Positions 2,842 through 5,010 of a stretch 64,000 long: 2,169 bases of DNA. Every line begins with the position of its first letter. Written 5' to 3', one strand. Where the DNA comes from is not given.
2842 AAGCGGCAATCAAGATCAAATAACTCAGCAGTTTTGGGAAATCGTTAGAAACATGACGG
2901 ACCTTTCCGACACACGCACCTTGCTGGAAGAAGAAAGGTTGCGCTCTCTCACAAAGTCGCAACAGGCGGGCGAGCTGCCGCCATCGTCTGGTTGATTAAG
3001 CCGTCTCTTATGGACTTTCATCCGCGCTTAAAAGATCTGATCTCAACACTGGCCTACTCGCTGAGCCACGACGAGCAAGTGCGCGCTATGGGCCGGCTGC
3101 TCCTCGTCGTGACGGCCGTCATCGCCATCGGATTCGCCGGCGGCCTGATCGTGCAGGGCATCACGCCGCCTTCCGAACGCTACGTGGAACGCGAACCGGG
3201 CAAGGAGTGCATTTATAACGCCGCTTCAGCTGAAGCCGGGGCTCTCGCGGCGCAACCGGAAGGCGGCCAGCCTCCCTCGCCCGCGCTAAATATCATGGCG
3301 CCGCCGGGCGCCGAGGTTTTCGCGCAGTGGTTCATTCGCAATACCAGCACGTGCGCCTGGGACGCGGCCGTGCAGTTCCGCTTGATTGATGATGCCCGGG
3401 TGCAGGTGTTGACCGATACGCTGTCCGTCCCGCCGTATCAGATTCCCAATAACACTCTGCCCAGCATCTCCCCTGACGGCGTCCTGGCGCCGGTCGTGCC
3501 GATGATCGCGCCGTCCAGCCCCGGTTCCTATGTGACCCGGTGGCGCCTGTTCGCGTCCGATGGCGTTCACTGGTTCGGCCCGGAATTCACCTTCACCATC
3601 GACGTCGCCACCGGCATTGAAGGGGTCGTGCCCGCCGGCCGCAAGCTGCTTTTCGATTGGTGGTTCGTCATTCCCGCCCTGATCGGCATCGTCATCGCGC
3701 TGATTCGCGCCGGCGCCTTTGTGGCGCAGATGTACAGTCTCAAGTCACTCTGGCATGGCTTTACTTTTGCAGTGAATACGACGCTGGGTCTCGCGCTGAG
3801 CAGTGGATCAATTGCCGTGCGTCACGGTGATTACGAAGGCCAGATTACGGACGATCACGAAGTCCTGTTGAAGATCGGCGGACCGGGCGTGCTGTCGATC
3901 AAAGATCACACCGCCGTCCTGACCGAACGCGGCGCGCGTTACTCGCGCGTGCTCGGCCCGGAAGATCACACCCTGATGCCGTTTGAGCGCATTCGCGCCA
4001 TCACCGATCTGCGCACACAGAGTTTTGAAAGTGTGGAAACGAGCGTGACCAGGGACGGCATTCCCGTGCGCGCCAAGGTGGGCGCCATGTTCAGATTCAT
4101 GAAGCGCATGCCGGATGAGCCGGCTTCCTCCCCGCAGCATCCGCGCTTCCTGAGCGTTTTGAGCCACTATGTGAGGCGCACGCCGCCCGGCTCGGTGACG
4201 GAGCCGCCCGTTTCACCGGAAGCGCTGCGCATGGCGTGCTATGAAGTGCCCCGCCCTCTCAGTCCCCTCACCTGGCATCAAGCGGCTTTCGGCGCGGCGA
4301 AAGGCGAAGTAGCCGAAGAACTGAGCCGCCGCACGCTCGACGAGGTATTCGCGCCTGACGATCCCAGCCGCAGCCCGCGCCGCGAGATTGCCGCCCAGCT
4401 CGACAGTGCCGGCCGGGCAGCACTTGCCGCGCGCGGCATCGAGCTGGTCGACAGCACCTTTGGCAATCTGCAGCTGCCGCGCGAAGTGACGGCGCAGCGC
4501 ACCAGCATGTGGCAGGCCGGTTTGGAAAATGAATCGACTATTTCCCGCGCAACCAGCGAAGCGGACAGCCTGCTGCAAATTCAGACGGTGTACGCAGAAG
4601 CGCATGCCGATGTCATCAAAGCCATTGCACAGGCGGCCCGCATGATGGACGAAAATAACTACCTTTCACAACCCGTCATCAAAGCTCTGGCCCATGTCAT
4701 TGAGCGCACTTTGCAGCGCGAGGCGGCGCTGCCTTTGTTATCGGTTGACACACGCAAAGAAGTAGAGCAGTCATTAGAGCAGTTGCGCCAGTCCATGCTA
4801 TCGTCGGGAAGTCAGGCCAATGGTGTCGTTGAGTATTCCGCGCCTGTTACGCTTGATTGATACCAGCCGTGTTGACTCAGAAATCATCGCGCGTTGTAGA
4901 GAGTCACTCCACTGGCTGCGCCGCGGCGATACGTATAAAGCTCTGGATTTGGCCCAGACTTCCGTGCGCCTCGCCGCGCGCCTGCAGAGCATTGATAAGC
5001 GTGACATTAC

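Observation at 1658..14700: Tandem array of three divergent modules: paired SPFH membrane proteins + NBR1-like ectodomain + helical/beta-domain adaptor (candidate undescribed membrane-associated system)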

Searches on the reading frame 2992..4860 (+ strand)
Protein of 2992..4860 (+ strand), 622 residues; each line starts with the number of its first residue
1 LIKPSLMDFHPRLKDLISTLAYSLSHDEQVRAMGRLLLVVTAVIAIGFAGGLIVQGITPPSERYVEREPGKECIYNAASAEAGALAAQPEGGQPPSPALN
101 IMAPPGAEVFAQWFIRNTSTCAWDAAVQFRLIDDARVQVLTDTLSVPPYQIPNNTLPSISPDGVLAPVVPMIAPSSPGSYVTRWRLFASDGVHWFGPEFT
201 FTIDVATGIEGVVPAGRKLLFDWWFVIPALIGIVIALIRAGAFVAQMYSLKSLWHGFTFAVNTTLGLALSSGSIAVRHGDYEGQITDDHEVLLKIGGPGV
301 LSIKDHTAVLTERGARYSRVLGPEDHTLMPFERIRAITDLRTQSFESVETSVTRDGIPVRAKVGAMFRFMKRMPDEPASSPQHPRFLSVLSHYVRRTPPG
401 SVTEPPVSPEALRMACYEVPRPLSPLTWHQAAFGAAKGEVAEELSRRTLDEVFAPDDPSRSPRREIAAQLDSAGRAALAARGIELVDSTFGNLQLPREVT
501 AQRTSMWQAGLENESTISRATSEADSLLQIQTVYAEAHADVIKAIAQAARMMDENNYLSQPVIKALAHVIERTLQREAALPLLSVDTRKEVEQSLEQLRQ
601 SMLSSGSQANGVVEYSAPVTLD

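Call 5: search_protein_families(library=pfam, proteins=[window:2992-4860:+], max_evalue=0.1)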
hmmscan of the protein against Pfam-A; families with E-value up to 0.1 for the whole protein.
window:2992-4860:+ (622 aa): 2 families
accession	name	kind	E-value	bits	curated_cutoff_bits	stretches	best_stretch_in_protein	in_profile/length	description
PF16158.11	N_BRCA1_IG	-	1.3e-12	48.6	28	1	104-205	9-108/108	Ig-like domain from next to BRCA1 gene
PF01145.31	Band_7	-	1.9e-09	38.3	23.6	2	308-369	9-70/176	SPFH domain / Band 7 family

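Call 6: search_protein_families(library=ncbifam, proteins=[window:2992-4860:+], max_evalue=0.1)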
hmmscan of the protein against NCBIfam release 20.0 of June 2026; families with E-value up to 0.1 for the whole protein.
window:2992-4860:+ (622 aa): 0 families

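Call 7: search_protein_families(library=padloc, proteins=[window:2992-4860:+], max_evalue=0.1)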
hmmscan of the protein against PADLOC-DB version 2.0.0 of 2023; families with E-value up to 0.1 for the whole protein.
window:2992-4860:+ (622 aa): 0 families

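Call 10: find_homologous_proteins(query=window:2992-4860:+, max_evalue=0.001)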
Query window:2992-4860:+ (622 aa): 25 proteins with E <= 0.001 among 8000 candidates.
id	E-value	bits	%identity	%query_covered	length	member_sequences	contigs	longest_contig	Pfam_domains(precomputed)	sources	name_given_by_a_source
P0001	0.0e+0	1288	96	97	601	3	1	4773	PF01145.32,PF16158.12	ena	-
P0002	0.0e+0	1164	85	97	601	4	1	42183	PF01145.32,PF16158.12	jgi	jgi:regulator of protease activity HflC (stomatin/prohibitin superfamily)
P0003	0.0e+0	1109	82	97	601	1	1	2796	PF01145.32,PF16158.12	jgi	jgi:regulator of protease activity HflC (stomatin/prohibitin superfamily)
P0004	0.0e+0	1094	82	94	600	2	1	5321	PF01145.32,PF16158.12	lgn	-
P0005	0.0e+0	1057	81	92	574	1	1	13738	PF01145.32,PF16158.12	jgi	jgi:regulator of protease activity HflC (stomatin/prohibitin superfamily)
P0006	1.4e-298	1010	74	97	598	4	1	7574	PF01145.32,PF16158.12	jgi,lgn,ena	-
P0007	3.9e-294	995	75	95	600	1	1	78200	PF01145.32,PF16158.12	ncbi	-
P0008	1.6e-292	990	74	96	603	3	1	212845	PF01145.32,PF16158.12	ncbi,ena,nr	ncbi:hypothetical protein TFLX_05479 [Thermoflexales bacterium]|nr:hypothetical protein TFLX_05479 [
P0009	1.1e-289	980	74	95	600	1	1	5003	PF01145.32,PF16158.12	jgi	jgi:regulator of protease activity HflC (stomatin/prohibitin superfamily)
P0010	6.8e-276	935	72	95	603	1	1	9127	PF01145.32,PF16158.12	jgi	jgi:regulator of protease activity HflC (stomatin/prohibitin superfamily)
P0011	3.8e-255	866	66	95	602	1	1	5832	PF01145.32,PF16158.12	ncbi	-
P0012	2.9e-252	857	66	95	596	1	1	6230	PF01145.32,PF16158.12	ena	-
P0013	5.5e-220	750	60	96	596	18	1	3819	PF01145.32,PF16158.12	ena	-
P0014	1.8e-213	729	59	96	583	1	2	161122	PF01145.32,PF16158.12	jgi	jgi:regulator of protease activity HflC (stomatin/prohibitin superfamily)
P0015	5.4e-209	714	58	96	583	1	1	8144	PF01145.32,PF16158.12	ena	-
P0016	1.4e-201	689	56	97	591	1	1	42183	PF01145.32,PF16158.12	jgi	jgi:regulator of protease activity HflC (stomatin/prohibitin superfamily)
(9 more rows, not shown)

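Call 11: find_encoding_contigs(protein=P0002, flank=10000, max_places=3)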
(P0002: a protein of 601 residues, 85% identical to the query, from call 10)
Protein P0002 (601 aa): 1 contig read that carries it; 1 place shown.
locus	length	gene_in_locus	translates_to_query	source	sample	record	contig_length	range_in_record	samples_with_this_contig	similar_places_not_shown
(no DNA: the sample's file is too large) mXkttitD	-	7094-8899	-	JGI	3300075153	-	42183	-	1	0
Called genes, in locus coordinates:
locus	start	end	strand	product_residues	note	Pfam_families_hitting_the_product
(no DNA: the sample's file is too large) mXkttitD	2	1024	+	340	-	?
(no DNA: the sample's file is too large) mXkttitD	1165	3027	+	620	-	PF11832:DUF3352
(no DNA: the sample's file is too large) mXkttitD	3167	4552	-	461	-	PF18073:Zn_ribbon_LapB, PF13481:AAA_25, PF03796:DnaB_C, PF06745:ATPase, PF23442:DUF7125 (faint), PF25199:nSTAND_NTPase5 (weak), PF13541:ChlI (weak), PF05362:Lon_C (weak)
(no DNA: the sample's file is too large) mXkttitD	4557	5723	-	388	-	PF05958:tRNA_U5-meth_tr (weak), PF13649:Methyltransf_25 (weak), PF05958:tRNA_U5-meth_tr (weak)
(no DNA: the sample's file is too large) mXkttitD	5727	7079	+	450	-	PF01145:Band_7 (faint)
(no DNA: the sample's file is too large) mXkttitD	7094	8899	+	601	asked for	PF16158:N_BRCA1_IG, PF01145:Band_7 (faint)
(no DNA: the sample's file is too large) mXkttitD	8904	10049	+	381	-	-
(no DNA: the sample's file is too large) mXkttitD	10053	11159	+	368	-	PF13401:AAA_22 (faint)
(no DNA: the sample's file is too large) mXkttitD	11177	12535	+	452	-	PF13191:AAA_16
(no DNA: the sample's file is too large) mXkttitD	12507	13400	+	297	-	PF01145:Band_7 (weak)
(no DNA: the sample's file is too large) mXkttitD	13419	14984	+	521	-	PF20703:nSTAND1 (weak), PF05621:TniB (weak), PF25201:nSTAND6 (faint), PF13401:AAA_22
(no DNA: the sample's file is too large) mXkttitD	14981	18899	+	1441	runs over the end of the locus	PF01590:GAF, PF13185:GAF_2, PF13492:GAF_3 (weak), PF01590:GAF, PF13185:GAF_2, PF19974:TCAD9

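Call 12: find_encoding_contigs(protein=P0008, flank=10000, max_places=3)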
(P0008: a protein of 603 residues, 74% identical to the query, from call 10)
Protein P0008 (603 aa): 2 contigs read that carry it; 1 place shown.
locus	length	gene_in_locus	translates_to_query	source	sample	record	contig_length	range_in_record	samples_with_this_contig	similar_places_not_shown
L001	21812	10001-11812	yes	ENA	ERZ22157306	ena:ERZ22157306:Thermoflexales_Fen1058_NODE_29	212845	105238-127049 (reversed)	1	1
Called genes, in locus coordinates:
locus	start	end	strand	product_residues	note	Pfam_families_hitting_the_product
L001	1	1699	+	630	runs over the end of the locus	PF11832:DUF3352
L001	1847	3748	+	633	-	PF11832:DUF3352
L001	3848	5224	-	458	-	PF18073:Zn_ribbon_LapB, PF13481:AAA_25, PF03796:DnaB_C, PF06745:ATPase, PF23442:DUF7125 (faint), PF25199:nSTAND_NTPase5 (weak), PF13541:ChlI (weak), PF05362:Lon_C, +1 more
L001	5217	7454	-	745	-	PF01590:GAF, PF13185:GAF_2, PF13492:GAF_3, PF00989:PAS, PF08448:PAS_4 (weak), PF13426:PAS_9 (weak), PF00512:HisKA, PF02518:HATPase_c, +1 more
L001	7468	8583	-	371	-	PF01938:TRAM (weak), PF05958:tRNA_U5-meth_tr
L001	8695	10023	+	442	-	PF01145:Band_7 (faint)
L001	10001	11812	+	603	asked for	PF16158:N_BRCA1_IG, PF01145:Band_7 (faint)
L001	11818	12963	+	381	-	-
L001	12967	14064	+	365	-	-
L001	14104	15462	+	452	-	PF13191:AAA_16 (weak)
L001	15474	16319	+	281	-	PF01145:Band_7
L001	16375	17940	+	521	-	PF20703:nSTAND1 (weak), PF05621:TniB (weak), PF13401:AAA_22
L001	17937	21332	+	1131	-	PF01590:GAF, PF13185:GAF_2, PF13492:GAF_3 (weak), PF01590:GAF, PF13185:GAF_2, PF02518:HATPase_c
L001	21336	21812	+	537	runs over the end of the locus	PF00072:Response_reg, PF19974:TCAD9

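Call 30: find_encoding_contigs(protein=P0016, flank=10000, max_places=2)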
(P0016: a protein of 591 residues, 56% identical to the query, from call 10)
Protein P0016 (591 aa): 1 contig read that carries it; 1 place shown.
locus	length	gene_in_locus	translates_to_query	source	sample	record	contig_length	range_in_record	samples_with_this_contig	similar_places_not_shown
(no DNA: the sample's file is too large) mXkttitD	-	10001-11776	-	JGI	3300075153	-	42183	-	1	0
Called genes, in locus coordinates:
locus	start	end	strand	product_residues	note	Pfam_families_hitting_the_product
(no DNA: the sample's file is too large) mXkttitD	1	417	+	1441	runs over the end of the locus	PF01590:GAF, PF13185:GAF_2, PF13492:GAF_3 (weak), PF01590:GAF, PF13185:GAF_2, PF19974:TCAD9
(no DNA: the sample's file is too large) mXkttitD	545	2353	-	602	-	PF00072:Response_reg (weak), PF01636:APH (weak), PF19974:TCAD9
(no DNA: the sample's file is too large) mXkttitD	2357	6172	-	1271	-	PF00072:Response_reg, PF01590:GAF, PF13185:GAF_2, PF13492:GAF_3, PF13185:GAF_2, PF01590:GAF, PF13185:GAF_2, PF13492:GAF_3, +6 more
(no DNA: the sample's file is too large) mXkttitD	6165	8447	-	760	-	PF00575:S1, PF23459:S1_RRP5, PF00072:Response_reg, PF01590:GAF (weak), PF13185:GAF_2, PF02518:HATPase_c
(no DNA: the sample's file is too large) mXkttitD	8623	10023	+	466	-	PF01145:Band_7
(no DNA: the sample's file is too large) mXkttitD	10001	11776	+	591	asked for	PF16158:N_BRCA1_IG, PF01145:Band_7 (faint)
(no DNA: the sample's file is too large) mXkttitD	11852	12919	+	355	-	-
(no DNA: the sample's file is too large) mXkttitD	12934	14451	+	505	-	-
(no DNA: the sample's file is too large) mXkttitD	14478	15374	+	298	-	PF04227:Indigoidine_A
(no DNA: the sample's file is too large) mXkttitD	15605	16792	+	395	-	PF00595:PDZ, PF13180:PDZ_2, PF14685:PDZ_Tricorn (faint), PF17820:PDZ_6, PF00595:PDZ (weak), PF13180:PDZ_2, PF17820:PDZ_6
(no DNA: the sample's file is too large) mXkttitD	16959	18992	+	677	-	PF20773:InhA-like_MAM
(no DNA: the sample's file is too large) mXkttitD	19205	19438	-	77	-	PF12732:YtxH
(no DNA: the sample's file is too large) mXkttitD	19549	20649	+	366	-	PF01321:Creatinase_N, PF00557:Peptidase_M24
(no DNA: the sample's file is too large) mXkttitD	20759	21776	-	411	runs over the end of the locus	PF00155:Aminotran_1_2, PF01212:Beta_elim_lyase (weak)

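Call 31: find_encoding_contigs(protein=P0014, flank=10000, max_places=2)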
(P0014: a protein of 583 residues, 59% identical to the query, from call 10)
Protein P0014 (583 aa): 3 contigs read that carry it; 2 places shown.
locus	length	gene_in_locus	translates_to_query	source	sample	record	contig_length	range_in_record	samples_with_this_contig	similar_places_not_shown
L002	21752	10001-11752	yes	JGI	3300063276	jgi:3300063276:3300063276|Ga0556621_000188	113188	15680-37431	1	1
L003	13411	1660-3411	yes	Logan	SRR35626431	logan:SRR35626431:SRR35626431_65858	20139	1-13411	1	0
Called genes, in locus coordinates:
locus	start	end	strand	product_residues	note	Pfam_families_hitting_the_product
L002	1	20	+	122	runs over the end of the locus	PF18478:PIN_10, PF18480:DUF5615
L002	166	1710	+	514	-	PF00083:Sugar_tr, PF07690:MFS_1, PF00083:Sugar_tr, PF07690:MFS_1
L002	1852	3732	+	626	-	PF11832:DUF3352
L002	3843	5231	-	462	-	PF18073:Zn_ribbon_LapB, PF13481:AAA_25, PF03796:DnaB_C, PF06745:ATPase, PF23442:DUF7125 (faint), PF13541:ChlI (weak), PF05362:Lon_C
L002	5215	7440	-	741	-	PF01590:GAF, PF13185:GAF_2, PF13492:GAF_3, PF00989:PAS, PF13426:PAS_9, PF00512:HisKA, PF13581:HATPase_c_2 (faint), PF02518:HATPase_c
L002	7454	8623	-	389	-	PF01938:TRAM (weak), PF05958:tRNA_U5-meth_tr, PF13649:Methyltransf_25 (weak), PF05958:tRNA_U5-meth_tr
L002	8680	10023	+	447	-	PF01145:Band_7 (weak)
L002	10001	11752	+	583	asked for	PF16158:N_BRCA1_IG, PF01145:Band_7 (faint)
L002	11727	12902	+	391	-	-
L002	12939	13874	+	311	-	PF04227:Indigoidine_A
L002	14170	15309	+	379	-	PF04495:GRASP55_65 (faint), PF00595:PDZ, PF13180:PDZ_2, PF14685:PDZ_Tricorn (faint), PF17820:PDZ_6, PF00595:PDZ, PF13180:PDZ_2, PF17820:PDZ_6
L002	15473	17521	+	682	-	PF20773:InhA-like_MAM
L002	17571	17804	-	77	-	PF12732:YtxH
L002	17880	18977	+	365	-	PF01321:Creatinase_N, PF00557:Peptidase_M24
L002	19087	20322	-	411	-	PF00155:Aminotran_1_2, PF00266:Aminotran_5 (weak), PF01212:Beta_elim_lyase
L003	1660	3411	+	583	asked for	PF16158:N_BRCA1_IG, PF01145:Band_7 (faint)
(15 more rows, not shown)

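Call 68: search_solved_structures(query=window:2992-4857:+, max_evalue=1)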
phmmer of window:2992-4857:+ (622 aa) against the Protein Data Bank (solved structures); distinct sequences matched with E-value up to 1: 4.
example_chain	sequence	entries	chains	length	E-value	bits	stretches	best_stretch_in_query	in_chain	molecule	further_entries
4cnc_A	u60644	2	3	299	0.019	16.7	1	440-539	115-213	TROPHOBLAST GLYCOPROTEIN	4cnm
4ole_A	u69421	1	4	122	0.043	15.5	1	104-201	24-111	Next to BRCA1 gene 1 protein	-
1pv8_A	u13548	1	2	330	0.07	14.8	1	418-543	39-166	Delta-aminolevulinic acid dehydratase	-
1e51_A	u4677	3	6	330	0.071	14.8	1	418-543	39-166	DELTA-AMINOLEVULINIC ACID DEHYDRATASE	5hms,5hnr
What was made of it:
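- On NBR1 FW / N_BRCA1_IG domain: There is a weak phmmer hit to NBR1 4ole (call 68).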

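Call 82: search_protein_families(library=padloc, proteins=[L001:12967-14064:+, L001:14104-15462:+, L001:15474-16319:+, L001:16375-17940:+], max_evalue=0.01)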
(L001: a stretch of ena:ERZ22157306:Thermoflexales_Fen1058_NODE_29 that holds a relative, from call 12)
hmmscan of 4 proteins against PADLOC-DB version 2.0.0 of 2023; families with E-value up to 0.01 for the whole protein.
L001:12967-14064:+ (365 aa): 1 family
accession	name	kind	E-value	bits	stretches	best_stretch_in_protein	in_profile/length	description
PDLC02781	SspC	-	0.005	12.6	1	84-146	117-180/1104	SspC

L001:14104-15462:+ (452 aa): 0 families

L001:15474-16319:+ (281 aa): 0 families

L001:16375-17940:+ (521 aa): 3 families
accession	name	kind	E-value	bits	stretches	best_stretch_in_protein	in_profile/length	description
PDLC04787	PDC-S01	-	0.0012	15.8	1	161-199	13-53/412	-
PDLC05051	PDC-S60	-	0.0036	13.5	1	162-226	378-443/1027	-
PDLC02666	DndD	-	0.0094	12.6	0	337-415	270-345/665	DndD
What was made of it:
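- No PADLOC hit was found (calls 7, 82). No PADLOC hits were found (calls 7, 82).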

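Call 83: search_protein_families(library=pfam, proteins=[L001:12967-14064:+, L001:14104-15462:+, L001:15474-16319:+, L001:16375-17940:+], max_evalue=0.01)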
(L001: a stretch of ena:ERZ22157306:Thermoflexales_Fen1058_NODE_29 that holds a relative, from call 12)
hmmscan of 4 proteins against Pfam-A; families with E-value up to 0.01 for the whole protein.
L001:12967-14064:+ (365 aa): 2 families
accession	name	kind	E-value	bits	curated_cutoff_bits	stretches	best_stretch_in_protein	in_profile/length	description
PF13401.12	AAA_22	-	0.0002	22.1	27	1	30-177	5-122/130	AAA domain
PF09820.16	AAA-ATPase_like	-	0.0092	16.2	26.1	0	82-166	97-168/201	Predicted AAA-ATPase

L001:14104-15462:+ (452 aa): 1 family
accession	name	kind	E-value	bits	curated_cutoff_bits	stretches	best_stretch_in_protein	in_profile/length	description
PF13191.12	AAA_16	-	5.9e-07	30.6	32.6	1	11-150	5-144/167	AAA ATPase domain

L001:15474-16319:+ (281 aa): 1 family
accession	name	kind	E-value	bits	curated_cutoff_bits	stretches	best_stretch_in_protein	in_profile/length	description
PF01145.31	Band_7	-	1e-10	42.4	23.6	1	35-201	8-165/176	SPFH domain / Band 7 family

L001:16375-17940:+ (521 aa): 7 families
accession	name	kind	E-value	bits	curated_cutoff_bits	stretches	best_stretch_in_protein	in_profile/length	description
PF13401.12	AAA_22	-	6.2e-12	46.4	27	1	172-312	4-130/130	AAA domain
PF20703.3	nSTAND1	-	2.5e-07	31.1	27.1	1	155-382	13-239/379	Novel STAND NTPase 1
PF05621.17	TniB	-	3.4e-06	27.1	22.4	1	170-276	32-133/189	Bacterial TniB protein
PF25201.1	nSTAND6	-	3.1e-05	24.5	27.7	1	159-237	2-77/148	Novel STAND NTPase 6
PF01637.24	ATPase_2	-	0.00012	22.4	33.2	1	158-371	1-221/225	ATPase domain predominantly from Archaea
PF13173.12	AAA_14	-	0.00034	21.1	27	1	175-224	4-47/129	AAA domain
PF13191.12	AAA_16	-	0.00098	20.1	32.6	1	157-235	1-78/167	AAA ATPase domain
